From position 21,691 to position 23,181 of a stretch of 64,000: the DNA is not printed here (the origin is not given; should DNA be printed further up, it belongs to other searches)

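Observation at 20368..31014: Complete GDP-D-glycero-alpha-D-manno-heptose pathway with a fused HddC-GmhB enzyme and 6-deoxyheptose-type tailoring genes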

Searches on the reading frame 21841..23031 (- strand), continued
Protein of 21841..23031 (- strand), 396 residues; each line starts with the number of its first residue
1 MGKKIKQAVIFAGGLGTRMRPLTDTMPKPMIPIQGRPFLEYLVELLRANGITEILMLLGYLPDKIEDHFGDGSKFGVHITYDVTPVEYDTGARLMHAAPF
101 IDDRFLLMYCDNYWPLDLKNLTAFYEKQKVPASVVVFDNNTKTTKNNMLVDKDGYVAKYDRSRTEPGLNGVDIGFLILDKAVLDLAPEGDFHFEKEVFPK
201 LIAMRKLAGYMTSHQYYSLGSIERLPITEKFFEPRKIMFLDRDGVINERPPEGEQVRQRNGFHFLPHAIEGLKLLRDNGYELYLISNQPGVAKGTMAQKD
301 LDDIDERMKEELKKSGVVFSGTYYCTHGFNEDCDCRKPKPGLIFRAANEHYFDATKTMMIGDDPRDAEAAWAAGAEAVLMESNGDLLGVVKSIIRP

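Call 28: find_encoding_contigs(protein=P0013, flank=9000, max_places=1)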
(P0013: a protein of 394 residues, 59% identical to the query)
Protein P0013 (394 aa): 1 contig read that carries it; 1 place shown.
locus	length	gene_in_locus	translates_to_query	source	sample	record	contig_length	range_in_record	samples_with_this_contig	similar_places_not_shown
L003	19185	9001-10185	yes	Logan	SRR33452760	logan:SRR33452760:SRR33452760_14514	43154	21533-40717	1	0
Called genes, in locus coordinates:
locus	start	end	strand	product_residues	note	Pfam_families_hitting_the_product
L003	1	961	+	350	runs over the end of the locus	PF13524:Glyco_trans_1_2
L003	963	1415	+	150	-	PF00293:NUDIX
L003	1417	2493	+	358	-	PF01370:Epimerase, PF04321:RmlD_sub_bind (weak), PF16363:GDP_Man_Dehyd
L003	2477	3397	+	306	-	PF01073:3Beta_HSD (weak), PF01370:Epimerase, PF02719:Polysacc_synt_2 (faint), PF04321:RmlD_sub_bind (weak), PF16363:GDP_Man_Dehyd, PF13460:NAD_binding_10 (weak)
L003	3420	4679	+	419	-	PF08421:Methyltransf_13, PF13489:Methyltransf_23, PF08484:Methyltransf_14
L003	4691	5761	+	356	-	PF13524:Glyco_trans_1_2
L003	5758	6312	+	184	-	PF00908:dTDP_sugar_isom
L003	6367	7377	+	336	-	PF00288:GHMP_kinases_N, PF08544:GHMP_kinases_C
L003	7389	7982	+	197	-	PF13580:SIS_2, PF01380:SIS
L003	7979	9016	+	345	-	PF01073:3Beta_HSD, PF01370:Epimerase, PF02719:Polysacc_synt_2 (weak), PF04321:RmlD_sub_bind, PF13460:NAD_binding_10 (weak), PF16363:GDP_Man_Dehyd, PF07993:NAD_binding_4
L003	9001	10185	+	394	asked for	PF00483:NTP_transferase, PF12804:NTP_transf_3, PF00702:Hydrolase (weak), PF13419:HAD_2 (faint), PF08645:PNK3P, PF13242:Hydrolase_like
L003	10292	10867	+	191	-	PF13671:AAA_33 (faint)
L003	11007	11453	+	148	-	-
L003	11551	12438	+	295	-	PF01370:Epimerase, PF04321:RmlD_sub_bind (weak), PF05368:NmrA (weak), PF16363:GDP_Man_Dehyd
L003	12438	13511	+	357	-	PF01073:3Beta_HSD, PF01370:Epimerase, PF04321:RmlD_sub_bind, PF16363:GDP_Man_Dehyd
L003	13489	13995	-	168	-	PF19480:DUF6016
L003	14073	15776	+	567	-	PF02776:TPP_enzyme_N, PF00205:TPP_enzyme_M, PF02775:TPP_enzyme_C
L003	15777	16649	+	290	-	PF13641:Glyco_tranf_2_3 (weak), PF00535:Glycos_transf_2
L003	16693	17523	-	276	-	PF00459:Inositol_P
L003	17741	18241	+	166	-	PF00293:NUDIX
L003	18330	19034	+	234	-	PF08241:Methyltransf_11, PF13489:Methyltransf_23 (weak), PF13649:Methyltransf_25 (weak)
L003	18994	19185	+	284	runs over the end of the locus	PF00535:Glycos_transf_2, PF10111:Glyco_tranf_2_2, PF13641:Glyco_tranf_2_3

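Call 29: find_encoding_contigs(protein=P0044, flank=9000, max_places=1)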
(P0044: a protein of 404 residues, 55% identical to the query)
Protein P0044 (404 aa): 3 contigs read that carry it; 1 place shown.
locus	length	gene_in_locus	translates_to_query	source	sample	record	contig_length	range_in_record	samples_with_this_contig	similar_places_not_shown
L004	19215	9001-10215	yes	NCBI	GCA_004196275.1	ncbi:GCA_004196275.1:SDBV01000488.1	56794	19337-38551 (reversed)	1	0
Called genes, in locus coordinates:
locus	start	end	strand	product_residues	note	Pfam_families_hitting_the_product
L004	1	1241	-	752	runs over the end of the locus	PF04932:Wzy_C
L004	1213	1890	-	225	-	PF13489:Methyltransf_23, PF08242:Methyltransf_12 (weak)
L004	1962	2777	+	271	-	PF03721:UDPG_MGDP_dh_N, PF00984:UDPG_MGDP_dh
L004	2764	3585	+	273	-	PF00535:Glycos_transf_2, PF10111:Glyco_tranf_2_2, PF13641:Glyco_tranf_2_3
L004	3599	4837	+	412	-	PF08421:Methyltransf_13, PF13489:Methyltransf_23, PF08241:Methyltransf_11 (faint), PF08242:Methyltransf_12 (weak), PF08484:Methyltransf_14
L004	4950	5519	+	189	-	PF00908:dTDP_sugar_isom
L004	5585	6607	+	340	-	PF00288:GHMP_kinases_N, PF08544:GHMP_kinases_C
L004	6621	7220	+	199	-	PF13580:SIS_2, PF01380:SIS (weak)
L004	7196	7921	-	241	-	-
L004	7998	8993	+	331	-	PF01073:3Beta_HSD, PF01370:Epimerase, PF02719:Polysacc_synt_2 (weak), PF04321:RmlD_sub_bind (weak), PF16363:GDP_Man_Dehyd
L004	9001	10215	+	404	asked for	PF00483:NTP_transferase, PF12804:NTP_transf_3, PF00702:Hydrolase (weak), PF08645:PNK3P (weak), PF13242:Hydrolase_like (weak)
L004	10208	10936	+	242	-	PF04989:RMNT_CmcI, PF13578:Methyltransf_24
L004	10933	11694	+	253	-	PF00106:adh_short, PF01370:Epimerase (weak), PF08659:KR, PF13561:adh_short_C2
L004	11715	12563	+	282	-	PF01073:3Beta_HSD, PF01370:Epimerase, PF04321:RmlD_sub_bind, PF07993:NAD_binding_4, PF02719:Polysacc_synt_2, PF16363:GDP_Man_Dehyd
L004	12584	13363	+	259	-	PF05711:TylF, PF13578:Methyltransf_24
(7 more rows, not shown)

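Call 30: find_encoding_contigs(protein=P0100, flank=9000, max_places=1)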
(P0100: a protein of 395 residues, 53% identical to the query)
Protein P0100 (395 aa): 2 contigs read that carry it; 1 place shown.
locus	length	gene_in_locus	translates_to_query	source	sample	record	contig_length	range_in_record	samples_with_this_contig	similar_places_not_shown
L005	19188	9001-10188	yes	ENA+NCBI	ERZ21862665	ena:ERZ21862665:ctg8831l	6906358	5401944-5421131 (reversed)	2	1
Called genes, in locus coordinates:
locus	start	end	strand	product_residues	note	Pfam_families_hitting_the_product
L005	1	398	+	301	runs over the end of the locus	PF13487:HD_5, PF01966:HD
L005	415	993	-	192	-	PF14803:Zn_ribbon_Nudix, PF00293:NUDIX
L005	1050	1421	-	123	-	PF00126:HTH_1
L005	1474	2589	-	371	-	PF02770:Acyl-CoA_dh_M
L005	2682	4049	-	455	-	PF05762:VWA_CoxE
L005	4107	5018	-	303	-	PF13191:AAA_16, PF00004:AAA, PF07724:AAA_2 (faint), PF07726:AAA_3 (faint), PF07728:AAA_5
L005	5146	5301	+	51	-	-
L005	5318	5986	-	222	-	PF12654:DUF3786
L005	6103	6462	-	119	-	-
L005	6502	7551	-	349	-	PF01790:LGT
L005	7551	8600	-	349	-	PF02666:PS_Dcarbxylase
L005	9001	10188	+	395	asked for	PF00483:NTP_transferase, PF12804:NTP_transf_3, PF13419:HAD_2, PF08645:PNK3P, PF00702:Hydrolase, PF13242:Hydrolase_like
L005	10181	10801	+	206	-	PF00485:PRK, PF13238:AAA_18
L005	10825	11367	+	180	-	PF13580:SIS_2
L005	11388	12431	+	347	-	PF01073:3Beta_HSD, PF01370:Epimerase, PF04321:RmlD_sub_bind, PF16363:GDP_Man_Dehyd, PF02719:Polysacc_synt_2 (weak), PF07993:NAD_binding_4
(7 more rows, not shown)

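Call 32: list_cluster_members(proteins=[window:21841-23031:-, window:23016-24107:-, window:20368-20955:-, window:32856-34091:-, window:25710-27464:+, window:45294-47246:+, window:47423-48409:+])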
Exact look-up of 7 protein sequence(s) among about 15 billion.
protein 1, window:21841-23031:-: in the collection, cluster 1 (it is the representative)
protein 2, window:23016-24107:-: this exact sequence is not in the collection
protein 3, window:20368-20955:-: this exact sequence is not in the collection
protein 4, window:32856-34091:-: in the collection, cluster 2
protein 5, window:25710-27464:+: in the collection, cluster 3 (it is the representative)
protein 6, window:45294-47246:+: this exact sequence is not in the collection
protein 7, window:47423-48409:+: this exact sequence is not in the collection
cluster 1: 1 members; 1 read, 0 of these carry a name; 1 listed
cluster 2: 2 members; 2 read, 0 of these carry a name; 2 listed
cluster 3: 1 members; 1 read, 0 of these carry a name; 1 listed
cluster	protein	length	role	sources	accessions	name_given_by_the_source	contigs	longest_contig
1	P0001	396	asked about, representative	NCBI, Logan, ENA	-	-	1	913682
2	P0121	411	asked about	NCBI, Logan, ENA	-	-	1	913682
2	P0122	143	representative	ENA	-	-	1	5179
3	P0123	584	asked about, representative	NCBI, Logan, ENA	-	-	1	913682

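Call 34: find_related_loci(query=A1, collection=genome_contigs, flank=10000)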
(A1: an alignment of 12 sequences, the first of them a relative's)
Query A1 (396 aa) in genome_contigs; peptide patterns used: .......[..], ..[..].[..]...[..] (x = any residue, [..] = any of these).
600 stretches matched a pattern (row limit reached: there are more); 584 encode a relative of the query (tblastn E <= 1e-3); the best 80 are kept; 80 distinct loci.
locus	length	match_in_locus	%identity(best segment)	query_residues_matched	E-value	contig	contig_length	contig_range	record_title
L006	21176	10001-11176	56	4-395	2e-149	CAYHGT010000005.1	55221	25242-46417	MAG TPA_asm: uncultured Candidatus Saccharibacteria bacterium isolate ERP119705_co11_448 genome assembly, contig: NODE_3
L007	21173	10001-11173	53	4-394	2e-148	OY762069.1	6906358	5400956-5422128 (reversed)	MAG: uncultured Desulfobacter sp. isolate 00b13672-1c6a-4f01-9bd3-5d9cfdb0d95e genome assembly, chromosome: 1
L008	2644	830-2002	52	4-394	9e-153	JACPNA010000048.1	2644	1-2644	MAG: Candidatus Woesearchaeota archaeon isolate NC_groundwater_563_Ag_S-0.1um_35_31 S35_SO-1_scaffold_519417, whole geno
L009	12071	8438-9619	52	5-394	3e-140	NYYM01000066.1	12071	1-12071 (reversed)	MAG: Dehalococcoidales bacterium isolate ARS79 43184, whole genome shotgun sequence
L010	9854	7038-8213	51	3-394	5e-134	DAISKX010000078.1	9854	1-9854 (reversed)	MAG TPA_asm: Nitrospiraceae bacterium isolate CTOTU39261 NODE_993_length_9854_cov_5.674457, whole genome shotgun sequenc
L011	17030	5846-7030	50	4-394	2e-133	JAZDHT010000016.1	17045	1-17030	MAG: Patescibacteria group bacterium isolate MEGAHIT-group-0.35 k141_5649968, whole genome shotgun sequence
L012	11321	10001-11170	48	4-394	5e-130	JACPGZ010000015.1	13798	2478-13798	MAG: Candidatus Pacearchaeota archaeon isolate NC_groundwater_401_Ag_B-0.1um_33_12 GD18-4_B1_scaffold_222942, whole geno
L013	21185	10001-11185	48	5-395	3e-128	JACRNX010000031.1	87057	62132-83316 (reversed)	MAG: Candidatus Falkowbacteria bacterium isolate NC_groundwater_1946_Pr3_S-0.2um_44_7 scaffold_49267, whole genome shotg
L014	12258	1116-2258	50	2-381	3e-127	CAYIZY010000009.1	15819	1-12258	MAG TPA_asm: uncultured Candidatus Saccharibacteria bacterium isolate ERP119705_co9_47 genome assembly, contig: NODE_428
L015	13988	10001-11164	47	7-394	8e-122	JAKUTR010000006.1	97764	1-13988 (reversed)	MAG: SAR202 cluster bacterium isolate ALOHA_A2.5_112 A2.5-SAR202-11_6, whole genome shotgun sequence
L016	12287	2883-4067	45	4-394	3e-120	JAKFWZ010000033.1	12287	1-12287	MAG: Candidatus Daviesbacteria bacterium isolate ND2_Bin_11 ND2_0000615, whole genome shotgun sequence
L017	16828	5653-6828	45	3-394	2e-118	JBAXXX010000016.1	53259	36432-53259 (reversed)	MAG: Verrucomicrobiia bacterium isolate ELA750 MAG750_16, whole genome shotgun sequence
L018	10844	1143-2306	47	7-394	3e-118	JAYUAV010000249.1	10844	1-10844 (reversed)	MAG: Verrucomicrobiota bacterium isolate GFS_6609 GFS_6609_248, whole genome shotgun sequence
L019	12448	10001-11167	44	3-391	4e-117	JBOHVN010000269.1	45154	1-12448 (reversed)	MAG: Candidatus Binatia bacterium isolate M3-S_metawrap_bin.190 k127_2012743, whole genome shotgun sequence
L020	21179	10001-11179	46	3-394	6e-116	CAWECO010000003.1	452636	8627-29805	MAG: uncultured Gemmatimonadales bacterium isolate MFD03551.bin.2.55 genome assembly, contig: contig_32157, whole genome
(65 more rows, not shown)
